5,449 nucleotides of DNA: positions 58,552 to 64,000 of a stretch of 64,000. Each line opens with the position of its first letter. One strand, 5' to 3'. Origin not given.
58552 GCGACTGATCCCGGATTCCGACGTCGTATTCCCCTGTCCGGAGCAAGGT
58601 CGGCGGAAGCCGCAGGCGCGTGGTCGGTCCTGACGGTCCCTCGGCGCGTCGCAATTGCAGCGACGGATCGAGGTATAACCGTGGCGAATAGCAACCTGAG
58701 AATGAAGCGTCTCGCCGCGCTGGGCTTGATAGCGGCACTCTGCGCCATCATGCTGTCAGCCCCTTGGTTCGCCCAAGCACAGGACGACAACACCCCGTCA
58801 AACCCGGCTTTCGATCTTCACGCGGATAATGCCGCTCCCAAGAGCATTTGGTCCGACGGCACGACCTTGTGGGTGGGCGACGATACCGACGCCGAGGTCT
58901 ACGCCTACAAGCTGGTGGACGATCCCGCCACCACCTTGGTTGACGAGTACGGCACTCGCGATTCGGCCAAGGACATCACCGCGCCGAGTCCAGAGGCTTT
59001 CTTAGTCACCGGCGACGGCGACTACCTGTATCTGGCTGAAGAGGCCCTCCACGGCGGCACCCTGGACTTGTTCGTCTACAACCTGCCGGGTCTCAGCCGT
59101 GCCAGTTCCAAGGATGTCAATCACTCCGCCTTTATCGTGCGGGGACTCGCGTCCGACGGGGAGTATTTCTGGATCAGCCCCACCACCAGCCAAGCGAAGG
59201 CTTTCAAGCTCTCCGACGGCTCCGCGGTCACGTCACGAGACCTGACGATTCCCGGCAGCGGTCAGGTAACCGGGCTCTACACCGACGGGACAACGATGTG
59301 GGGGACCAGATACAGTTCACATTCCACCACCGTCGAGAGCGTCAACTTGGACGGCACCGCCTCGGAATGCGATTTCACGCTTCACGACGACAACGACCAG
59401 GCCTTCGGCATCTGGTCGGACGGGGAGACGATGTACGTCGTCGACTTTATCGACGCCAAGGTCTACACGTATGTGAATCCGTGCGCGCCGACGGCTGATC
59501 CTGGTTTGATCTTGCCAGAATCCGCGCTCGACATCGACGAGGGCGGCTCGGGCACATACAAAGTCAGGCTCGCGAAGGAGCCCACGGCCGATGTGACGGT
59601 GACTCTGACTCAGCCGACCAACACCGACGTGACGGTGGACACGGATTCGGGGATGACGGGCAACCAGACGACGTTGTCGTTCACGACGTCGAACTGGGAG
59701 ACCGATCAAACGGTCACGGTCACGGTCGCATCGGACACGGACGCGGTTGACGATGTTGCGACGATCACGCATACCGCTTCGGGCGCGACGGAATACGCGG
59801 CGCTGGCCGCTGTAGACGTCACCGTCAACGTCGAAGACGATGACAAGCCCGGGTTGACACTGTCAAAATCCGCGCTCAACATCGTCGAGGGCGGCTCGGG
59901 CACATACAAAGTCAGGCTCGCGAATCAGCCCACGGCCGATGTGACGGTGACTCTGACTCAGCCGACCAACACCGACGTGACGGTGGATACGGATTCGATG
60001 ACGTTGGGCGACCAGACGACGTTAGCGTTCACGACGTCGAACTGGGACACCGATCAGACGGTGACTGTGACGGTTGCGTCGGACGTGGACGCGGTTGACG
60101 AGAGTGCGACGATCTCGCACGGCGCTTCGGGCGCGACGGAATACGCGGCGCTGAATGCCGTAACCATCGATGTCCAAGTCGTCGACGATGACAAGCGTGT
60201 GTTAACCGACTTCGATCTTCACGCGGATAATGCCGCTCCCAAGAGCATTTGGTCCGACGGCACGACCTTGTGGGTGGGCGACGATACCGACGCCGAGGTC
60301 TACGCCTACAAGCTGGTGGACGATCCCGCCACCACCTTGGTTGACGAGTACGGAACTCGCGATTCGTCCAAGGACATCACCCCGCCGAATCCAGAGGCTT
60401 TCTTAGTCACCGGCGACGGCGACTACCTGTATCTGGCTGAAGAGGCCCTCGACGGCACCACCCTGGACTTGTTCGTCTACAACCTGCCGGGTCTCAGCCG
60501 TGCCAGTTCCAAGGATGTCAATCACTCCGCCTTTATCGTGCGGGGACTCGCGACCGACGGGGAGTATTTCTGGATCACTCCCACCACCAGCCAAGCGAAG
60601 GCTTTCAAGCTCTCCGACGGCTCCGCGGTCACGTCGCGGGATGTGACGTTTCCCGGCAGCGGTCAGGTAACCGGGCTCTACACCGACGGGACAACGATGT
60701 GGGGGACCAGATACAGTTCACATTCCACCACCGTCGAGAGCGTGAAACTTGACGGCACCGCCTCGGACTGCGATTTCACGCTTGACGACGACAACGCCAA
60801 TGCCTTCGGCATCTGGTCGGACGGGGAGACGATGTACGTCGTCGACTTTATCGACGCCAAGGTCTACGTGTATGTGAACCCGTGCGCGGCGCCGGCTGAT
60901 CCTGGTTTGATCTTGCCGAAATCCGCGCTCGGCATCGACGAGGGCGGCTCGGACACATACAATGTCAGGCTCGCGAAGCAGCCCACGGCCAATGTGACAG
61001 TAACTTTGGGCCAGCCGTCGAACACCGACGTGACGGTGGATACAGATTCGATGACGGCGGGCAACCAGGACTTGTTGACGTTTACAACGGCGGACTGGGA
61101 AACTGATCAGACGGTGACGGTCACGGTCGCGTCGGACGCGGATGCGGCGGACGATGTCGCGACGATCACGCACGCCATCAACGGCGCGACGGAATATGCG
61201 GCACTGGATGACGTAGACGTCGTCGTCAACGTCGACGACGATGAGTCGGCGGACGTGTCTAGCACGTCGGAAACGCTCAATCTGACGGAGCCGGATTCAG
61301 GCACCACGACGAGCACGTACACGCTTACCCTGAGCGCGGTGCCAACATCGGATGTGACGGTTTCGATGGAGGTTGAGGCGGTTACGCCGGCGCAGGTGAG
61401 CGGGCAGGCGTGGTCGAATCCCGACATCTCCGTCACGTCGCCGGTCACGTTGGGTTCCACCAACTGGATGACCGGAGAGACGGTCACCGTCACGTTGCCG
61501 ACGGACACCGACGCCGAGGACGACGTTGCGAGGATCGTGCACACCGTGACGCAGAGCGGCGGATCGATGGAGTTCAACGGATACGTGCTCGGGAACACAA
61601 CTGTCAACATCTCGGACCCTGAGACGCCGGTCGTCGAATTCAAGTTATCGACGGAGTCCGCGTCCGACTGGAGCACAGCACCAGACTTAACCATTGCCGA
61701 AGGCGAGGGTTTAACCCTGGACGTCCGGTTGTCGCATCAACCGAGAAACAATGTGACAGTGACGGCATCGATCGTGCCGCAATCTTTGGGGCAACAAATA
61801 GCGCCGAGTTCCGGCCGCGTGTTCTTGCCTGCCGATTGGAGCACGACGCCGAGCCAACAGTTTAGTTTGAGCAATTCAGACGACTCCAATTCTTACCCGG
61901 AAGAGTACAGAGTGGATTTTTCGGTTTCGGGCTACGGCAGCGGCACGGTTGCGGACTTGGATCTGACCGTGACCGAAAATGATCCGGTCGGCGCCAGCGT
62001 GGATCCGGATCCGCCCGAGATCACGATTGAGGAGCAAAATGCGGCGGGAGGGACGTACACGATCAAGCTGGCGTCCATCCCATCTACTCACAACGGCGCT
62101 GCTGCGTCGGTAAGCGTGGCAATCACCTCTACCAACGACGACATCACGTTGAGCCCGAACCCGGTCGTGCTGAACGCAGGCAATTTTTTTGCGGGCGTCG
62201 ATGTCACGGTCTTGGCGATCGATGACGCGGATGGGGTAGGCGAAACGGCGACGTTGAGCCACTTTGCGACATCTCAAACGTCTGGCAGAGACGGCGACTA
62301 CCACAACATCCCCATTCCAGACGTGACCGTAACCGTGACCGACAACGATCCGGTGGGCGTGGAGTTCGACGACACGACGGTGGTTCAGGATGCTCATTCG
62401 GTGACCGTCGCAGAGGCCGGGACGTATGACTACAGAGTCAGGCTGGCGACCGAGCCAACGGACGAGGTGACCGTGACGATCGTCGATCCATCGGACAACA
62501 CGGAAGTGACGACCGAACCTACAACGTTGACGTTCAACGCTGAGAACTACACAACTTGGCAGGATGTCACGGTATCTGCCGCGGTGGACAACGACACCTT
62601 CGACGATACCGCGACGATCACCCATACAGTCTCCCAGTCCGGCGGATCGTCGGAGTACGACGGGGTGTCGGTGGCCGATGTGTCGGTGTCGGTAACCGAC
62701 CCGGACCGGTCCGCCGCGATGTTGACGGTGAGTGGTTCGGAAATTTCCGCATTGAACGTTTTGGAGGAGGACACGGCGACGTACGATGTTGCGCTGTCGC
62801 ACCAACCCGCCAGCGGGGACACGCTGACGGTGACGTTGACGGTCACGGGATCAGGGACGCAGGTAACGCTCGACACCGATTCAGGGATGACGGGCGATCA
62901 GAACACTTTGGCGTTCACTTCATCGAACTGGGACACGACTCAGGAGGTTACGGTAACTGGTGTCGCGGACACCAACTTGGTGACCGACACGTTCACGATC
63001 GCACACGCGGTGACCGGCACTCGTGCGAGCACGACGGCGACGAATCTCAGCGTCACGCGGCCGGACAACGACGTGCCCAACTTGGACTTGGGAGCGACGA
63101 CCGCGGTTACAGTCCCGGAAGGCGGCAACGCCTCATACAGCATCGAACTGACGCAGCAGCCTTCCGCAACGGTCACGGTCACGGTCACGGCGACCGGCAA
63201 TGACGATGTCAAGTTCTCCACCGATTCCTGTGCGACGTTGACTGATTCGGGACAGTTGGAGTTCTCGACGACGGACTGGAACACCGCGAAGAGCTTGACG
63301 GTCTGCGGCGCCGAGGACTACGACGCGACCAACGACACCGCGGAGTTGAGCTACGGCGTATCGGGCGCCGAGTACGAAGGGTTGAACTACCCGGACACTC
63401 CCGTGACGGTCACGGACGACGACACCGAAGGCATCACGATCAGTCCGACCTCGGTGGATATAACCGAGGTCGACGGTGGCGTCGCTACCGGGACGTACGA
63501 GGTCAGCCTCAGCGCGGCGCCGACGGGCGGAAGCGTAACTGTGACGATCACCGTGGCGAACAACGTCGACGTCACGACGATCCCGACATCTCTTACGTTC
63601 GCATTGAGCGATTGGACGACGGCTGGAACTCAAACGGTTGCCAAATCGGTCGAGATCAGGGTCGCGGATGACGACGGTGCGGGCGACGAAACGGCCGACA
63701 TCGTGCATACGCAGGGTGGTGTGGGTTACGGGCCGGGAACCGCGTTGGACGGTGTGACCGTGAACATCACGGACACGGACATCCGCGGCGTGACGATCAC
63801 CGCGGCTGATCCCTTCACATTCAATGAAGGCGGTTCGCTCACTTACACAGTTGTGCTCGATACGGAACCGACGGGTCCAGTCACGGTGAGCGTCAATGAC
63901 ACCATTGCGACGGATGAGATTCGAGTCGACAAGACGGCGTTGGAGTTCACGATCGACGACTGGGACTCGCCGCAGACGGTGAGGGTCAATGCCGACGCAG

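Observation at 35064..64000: Super-locus of five consecutive giant secreted proteins built from one shared, shuffled module set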

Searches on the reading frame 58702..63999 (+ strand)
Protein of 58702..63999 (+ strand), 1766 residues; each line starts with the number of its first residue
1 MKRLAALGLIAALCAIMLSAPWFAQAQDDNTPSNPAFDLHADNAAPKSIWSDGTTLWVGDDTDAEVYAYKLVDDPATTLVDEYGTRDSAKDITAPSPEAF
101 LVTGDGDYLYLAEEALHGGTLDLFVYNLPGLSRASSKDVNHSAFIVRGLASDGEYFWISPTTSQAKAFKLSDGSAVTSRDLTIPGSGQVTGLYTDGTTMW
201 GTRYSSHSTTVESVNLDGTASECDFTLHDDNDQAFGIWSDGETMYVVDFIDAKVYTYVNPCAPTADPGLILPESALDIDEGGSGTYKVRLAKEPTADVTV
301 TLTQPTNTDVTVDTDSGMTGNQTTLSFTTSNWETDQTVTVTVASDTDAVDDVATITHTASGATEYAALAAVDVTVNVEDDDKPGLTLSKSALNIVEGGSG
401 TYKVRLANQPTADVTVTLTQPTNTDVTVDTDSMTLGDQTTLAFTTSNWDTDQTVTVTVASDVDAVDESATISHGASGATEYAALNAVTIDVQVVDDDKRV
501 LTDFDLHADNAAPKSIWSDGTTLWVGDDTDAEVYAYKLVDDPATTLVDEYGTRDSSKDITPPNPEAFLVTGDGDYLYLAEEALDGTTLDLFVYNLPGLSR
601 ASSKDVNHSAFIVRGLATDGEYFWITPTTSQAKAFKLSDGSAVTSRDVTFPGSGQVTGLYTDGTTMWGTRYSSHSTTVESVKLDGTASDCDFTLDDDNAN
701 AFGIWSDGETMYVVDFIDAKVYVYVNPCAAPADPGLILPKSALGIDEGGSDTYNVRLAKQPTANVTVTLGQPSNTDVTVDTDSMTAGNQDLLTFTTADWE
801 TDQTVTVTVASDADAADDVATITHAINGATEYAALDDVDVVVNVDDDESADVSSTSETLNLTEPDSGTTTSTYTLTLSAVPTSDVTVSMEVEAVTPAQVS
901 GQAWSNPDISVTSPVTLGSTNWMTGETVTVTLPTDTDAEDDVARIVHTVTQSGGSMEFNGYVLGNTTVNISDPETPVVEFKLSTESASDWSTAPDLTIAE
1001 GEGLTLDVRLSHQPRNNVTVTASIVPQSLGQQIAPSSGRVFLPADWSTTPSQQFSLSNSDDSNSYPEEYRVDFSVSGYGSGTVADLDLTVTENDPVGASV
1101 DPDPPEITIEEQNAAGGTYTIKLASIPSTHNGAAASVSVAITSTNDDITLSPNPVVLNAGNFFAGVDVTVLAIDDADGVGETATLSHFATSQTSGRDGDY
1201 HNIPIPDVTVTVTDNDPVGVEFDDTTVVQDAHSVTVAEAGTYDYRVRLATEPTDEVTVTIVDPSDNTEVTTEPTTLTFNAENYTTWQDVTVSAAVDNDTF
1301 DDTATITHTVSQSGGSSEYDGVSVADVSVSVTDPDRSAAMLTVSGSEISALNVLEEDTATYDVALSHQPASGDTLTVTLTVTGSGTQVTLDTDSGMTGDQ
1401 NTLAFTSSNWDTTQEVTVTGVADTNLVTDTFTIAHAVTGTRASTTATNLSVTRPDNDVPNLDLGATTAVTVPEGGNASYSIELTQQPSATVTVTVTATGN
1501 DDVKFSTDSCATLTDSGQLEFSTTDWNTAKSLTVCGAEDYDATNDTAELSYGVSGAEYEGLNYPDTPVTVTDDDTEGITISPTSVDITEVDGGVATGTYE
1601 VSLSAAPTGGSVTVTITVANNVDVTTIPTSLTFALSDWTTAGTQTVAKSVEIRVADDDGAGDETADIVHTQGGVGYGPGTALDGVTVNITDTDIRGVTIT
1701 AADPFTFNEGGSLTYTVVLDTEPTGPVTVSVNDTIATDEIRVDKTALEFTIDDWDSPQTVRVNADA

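Call 6: search_protein_families(library=pfam, proteins=[window:58702-63999:+], max_evalue=0.01)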
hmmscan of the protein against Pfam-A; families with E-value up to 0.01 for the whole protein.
window:58702-63999:+ (1766 aa): 1 family
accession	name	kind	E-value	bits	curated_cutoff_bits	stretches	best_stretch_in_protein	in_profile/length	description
PF22729.1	NCH3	-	0.00022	21.5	27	0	694-714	35-55/74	NACHT C-terminal Helical domain 3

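Call 14: search_protein_families(library=ncbifam, proteins=[window:58702-63999:+], max_evalue=0.01)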
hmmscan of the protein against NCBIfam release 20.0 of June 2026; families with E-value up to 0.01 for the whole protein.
window:58702-63999:+ (1766 aa): 0 families

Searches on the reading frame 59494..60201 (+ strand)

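Call 24: search_protein_families(library=pfam, proteins=[window:59494-60201:+], max_evalue=1)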
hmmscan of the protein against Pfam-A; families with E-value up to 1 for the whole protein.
window:59494-60201:+ (236 aa): 10 families
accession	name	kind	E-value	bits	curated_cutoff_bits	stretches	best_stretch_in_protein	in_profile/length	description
PF01483.27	P_proprotein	-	0.00046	20.7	21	2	23-67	7-55/86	Proprotein convertase P-domain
PF25020.1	TTR_TEN1-4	-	0.00076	19.8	27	1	106-166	21-83/86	Teneurin TTR-like domain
PF08522.16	BT_3987-like_N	-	0.0055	17.8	25.9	1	42-89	12-58/120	BT_3987-like, N-terminal domain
PF22681.2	Lmo2446-like_N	-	0.007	17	29.7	1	54-101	24-71/72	Lmo2446-like, N-terminal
PF08748.17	Phage_TAC_4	-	0.024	15.3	21.1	0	139-197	5-62/124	Phage tail assembly chaperone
PF18280.6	Ant-IIb_sub-bd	-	0.031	14.9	27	0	139-200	23-84/104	Nucleotidyltransferase, substrate binding domain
PF20579.4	LapA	-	0.048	14.5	27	0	129-201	12-81/99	LapA domain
PF22224.1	AbpA-like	-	0.074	13.4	27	1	89-139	18-66/172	Amylase-binding protein AbpA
PF06030.18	WxLIP_PGBD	-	0.36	11.3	27.3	1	22-81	19-80/121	WxL Interacting Protein, peptidoglycan binding domain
PF09619.16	YscW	-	0.51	11.1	22.6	0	134-163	8-37/107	Type III secretion system lipoprotein chaperone (YscW)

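Call 25: search_protein_families(library=ncbifam, proteins=[window:59494-60201:+], max_evalue=1)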
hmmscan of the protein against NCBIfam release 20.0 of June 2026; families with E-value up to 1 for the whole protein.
window:59494-60201:+ (236 aa): 2 families
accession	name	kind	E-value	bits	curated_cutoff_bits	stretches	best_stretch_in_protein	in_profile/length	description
TIGR00049.1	TIGR00049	subfamily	0.0099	16.1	58.8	0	132-186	31-85/106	iron-sulfur cluster assembly accessory protein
TIGR02828.1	TIGR02828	hypoth_equivalog_domain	0.027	14.4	154.4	0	101-160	113-173/188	putative membrane fusion protein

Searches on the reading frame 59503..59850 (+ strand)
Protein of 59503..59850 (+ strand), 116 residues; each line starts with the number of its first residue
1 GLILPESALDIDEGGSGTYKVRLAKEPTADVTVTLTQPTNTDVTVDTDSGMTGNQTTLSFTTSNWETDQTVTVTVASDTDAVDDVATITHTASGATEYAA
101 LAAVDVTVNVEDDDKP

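Call 76: search_solved_structures(query=A5, max_evalue=1)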
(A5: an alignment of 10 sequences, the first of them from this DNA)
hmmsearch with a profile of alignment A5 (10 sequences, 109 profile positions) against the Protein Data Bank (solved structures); distinct sequences matched with E-value up to 1: 3.
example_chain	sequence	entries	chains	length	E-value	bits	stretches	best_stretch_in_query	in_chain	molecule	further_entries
8bbl_A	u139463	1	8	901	0.15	15.3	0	44-94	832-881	Beta-N-acetylhexosaminidase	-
2g2n_A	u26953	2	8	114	0.56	13.5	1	26-63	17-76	Transthyretin-like protein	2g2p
2igl_A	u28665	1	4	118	0.59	13.4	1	25-63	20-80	Transthyretin-like protein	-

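Call 77: search_protein_families(library=pfam, alignment_id=A5, max_evalue=0.1)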
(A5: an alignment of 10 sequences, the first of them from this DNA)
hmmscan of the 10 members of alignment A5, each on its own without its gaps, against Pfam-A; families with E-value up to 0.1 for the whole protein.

A. member 1, seq(116 aa): 4 families
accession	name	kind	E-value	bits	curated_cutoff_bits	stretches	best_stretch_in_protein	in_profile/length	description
PF22681.2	Lmo2446-like_N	-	0.02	15.5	29.7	1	51-98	24-71/72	Lmo2446-like, N-terminal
PF08522.16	BT_3987-like_N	-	0.022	15.9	25.9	0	40-88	13-59/120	BT_3987-like, N-terminal domain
PF06030.18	WxLIP_PGBD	-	0.039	14.4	27.3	1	19-79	19-81/121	WxL Interacting Protein, peptidoglycan binding domain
PF01483.27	P_proprotein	-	0.062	13.8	21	0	20-65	7-56/86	Proprotein convertase P-domain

B. families by the number of members that match (of 10 scanned): 13 families
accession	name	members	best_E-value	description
PF22681.2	Lmo2446-like_N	2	0.02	Lmo2446-like, N-terminal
PF08522.16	BT_3987-like_N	2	0.022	BT_3987-like, N-terminal domain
PF06030.18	WxLIP_PGBD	2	0.039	WxL Interacting Protein, peptidoglycan binding domain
PF16732.10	ComP_DUS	1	0.0026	Type IV minor pilin ComP, DNA uptake sequence receptor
PF03944.20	Endotoxin_C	1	0.0062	delta endotoxin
PF17374.7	DUF5396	1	0.039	Family of unknown function (DUF5396)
PF18911.6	PKD_4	1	0.046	PKD domain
PF01483.27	P_proprotein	1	0.062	Proprotein convertase P-domain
PF13620.12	CarboxypepD_reg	1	0.062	Carboxypeptidase regulatory-like domain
PF17766.7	fn3_6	1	0.062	Fibronectin type-III domain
PF20579.4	LapA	1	0.068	LapA domain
PF08327.17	AHSA1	1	0.093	Activator of Hsp90 ATPase homolog 1-like protein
PF25230.1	DUF7846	1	0.095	Domain of unknown function (DUF7846)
